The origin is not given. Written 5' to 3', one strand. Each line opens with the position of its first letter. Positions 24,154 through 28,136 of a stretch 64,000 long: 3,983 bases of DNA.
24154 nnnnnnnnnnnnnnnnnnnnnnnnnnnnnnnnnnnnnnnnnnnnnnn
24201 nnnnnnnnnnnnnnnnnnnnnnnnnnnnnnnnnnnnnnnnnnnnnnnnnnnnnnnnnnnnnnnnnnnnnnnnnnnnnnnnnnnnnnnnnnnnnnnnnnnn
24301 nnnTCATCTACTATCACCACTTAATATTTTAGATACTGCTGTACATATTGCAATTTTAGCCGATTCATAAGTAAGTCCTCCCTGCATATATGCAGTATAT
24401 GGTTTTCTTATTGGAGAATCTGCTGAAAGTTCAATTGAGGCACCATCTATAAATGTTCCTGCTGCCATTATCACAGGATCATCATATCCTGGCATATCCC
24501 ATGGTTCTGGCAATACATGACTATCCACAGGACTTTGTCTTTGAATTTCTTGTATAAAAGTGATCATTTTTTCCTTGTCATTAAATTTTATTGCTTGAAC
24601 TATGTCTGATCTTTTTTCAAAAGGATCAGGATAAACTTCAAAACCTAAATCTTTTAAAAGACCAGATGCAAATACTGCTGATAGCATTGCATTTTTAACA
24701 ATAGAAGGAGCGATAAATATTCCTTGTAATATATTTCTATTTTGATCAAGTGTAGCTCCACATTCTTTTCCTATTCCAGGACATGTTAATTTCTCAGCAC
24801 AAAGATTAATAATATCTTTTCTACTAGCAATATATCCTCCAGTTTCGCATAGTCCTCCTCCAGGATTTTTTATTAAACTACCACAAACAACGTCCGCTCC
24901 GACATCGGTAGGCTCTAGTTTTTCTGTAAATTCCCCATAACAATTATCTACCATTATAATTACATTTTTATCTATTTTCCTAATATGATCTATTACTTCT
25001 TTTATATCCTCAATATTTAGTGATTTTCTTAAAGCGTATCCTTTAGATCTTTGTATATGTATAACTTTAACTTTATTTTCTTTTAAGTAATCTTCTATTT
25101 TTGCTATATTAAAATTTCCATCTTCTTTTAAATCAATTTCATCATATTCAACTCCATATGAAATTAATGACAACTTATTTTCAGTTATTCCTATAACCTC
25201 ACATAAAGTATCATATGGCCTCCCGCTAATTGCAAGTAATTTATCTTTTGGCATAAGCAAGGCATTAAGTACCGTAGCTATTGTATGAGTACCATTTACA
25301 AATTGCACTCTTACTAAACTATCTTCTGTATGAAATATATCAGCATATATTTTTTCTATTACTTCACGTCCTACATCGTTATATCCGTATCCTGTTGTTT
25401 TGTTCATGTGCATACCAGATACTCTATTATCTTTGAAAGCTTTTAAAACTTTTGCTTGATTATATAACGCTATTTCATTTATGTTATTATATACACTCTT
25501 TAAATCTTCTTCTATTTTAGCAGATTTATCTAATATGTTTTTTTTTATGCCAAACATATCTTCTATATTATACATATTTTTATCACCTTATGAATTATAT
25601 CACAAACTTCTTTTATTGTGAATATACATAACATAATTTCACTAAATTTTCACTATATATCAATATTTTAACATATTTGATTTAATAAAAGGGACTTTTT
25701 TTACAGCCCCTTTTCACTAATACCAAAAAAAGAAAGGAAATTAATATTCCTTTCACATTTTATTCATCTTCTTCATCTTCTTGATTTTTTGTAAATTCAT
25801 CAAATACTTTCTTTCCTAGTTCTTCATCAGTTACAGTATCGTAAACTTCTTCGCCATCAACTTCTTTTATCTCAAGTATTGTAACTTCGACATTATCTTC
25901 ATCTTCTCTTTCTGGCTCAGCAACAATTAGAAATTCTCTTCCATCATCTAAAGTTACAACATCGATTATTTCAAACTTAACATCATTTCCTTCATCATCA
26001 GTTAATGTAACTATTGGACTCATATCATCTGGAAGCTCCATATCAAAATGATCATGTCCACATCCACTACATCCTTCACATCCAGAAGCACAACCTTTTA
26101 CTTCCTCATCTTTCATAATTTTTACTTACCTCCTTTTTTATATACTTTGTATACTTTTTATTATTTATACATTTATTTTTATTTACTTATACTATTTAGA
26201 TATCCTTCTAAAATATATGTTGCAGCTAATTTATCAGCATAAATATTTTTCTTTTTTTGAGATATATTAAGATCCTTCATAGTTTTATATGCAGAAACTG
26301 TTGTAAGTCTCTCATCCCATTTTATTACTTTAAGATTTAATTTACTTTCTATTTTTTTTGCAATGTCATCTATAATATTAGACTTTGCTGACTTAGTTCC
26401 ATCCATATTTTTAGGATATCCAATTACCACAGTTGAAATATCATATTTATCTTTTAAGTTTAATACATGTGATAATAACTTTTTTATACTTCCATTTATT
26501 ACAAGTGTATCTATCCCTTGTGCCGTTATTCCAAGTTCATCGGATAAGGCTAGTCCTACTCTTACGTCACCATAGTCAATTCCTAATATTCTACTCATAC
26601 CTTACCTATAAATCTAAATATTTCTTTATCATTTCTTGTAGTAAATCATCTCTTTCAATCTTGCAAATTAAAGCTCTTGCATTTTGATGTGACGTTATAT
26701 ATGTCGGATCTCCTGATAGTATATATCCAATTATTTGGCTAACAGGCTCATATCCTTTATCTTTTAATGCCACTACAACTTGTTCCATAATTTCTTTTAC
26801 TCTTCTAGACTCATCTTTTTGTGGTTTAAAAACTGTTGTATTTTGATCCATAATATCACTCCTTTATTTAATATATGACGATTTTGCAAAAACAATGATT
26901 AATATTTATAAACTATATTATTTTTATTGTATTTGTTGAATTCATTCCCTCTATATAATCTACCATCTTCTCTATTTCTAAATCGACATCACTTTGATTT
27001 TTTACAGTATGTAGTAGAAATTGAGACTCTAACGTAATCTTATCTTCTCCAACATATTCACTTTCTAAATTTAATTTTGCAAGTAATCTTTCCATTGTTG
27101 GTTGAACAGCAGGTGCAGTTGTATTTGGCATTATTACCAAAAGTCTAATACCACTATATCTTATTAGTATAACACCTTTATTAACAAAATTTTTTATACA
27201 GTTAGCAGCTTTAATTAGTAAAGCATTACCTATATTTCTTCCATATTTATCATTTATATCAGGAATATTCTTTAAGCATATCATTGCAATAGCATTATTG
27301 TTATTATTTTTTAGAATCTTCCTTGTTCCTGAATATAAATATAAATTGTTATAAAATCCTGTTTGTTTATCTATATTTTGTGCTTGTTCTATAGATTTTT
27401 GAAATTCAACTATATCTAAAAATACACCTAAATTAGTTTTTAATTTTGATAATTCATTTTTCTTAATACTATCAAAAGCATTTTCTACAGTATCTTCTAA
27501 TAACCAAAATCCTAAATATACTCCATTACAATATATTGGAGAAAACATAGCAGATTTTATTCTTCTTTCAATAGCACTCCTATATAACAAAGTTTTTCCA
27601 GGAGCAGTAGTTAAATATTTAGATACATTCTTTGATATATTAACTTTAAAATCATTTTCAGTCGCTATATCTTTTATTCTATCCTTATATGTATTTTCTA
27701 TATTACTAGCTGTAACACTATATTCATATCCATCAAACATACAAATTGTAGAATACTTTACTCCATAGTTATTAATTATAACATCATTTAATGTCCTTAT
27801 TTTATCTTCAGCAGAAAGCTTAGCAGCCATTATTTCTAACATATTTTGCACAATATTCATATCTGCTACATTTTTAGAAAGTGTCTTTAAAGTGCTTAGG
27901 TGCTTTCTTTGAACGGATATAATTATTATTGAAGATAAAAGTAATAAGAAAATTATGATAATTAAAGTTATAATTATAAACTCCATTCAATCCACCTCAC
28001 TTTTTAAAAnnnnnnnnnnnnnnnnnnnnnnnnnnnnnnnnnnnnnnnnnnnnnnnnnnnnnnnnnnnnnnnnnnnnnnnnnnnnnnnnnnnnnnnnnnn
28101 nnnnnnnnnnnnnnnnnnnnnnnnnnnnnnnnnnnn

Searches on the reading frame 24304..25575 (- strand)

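Call 39: search_protein_families(library=pfam, proteins=[window:24304-25575:-], max_evalue=0.00001)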
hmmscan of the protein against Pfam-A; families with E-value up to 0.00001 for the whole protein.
window:24304-25575:- (423 aa): 1 family
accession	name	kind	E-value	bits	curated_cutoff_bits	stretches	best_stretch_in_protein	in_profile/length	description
PF06838.17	Met_gamma_lyase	-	4.7e-179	595.6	24.2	1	18-417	5-404/405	Methionine gamma-lyase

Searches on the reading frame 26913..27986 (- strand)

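Call 39: search_protein_families(library=pfam, proteins=[window:26913-27986:-], max_evalue=0.00001)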
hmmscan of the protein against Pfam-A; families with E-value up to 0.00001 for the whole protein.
window:26913-27986:- (357 aa): 1 family
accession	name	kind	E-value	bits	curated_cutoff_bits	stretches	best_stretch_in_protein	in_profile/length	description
PF00990.26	GGDEF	-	1.5e-14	54.5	23.8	1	204-315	2-120/161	Diguanylate cyclase, GGDEF domain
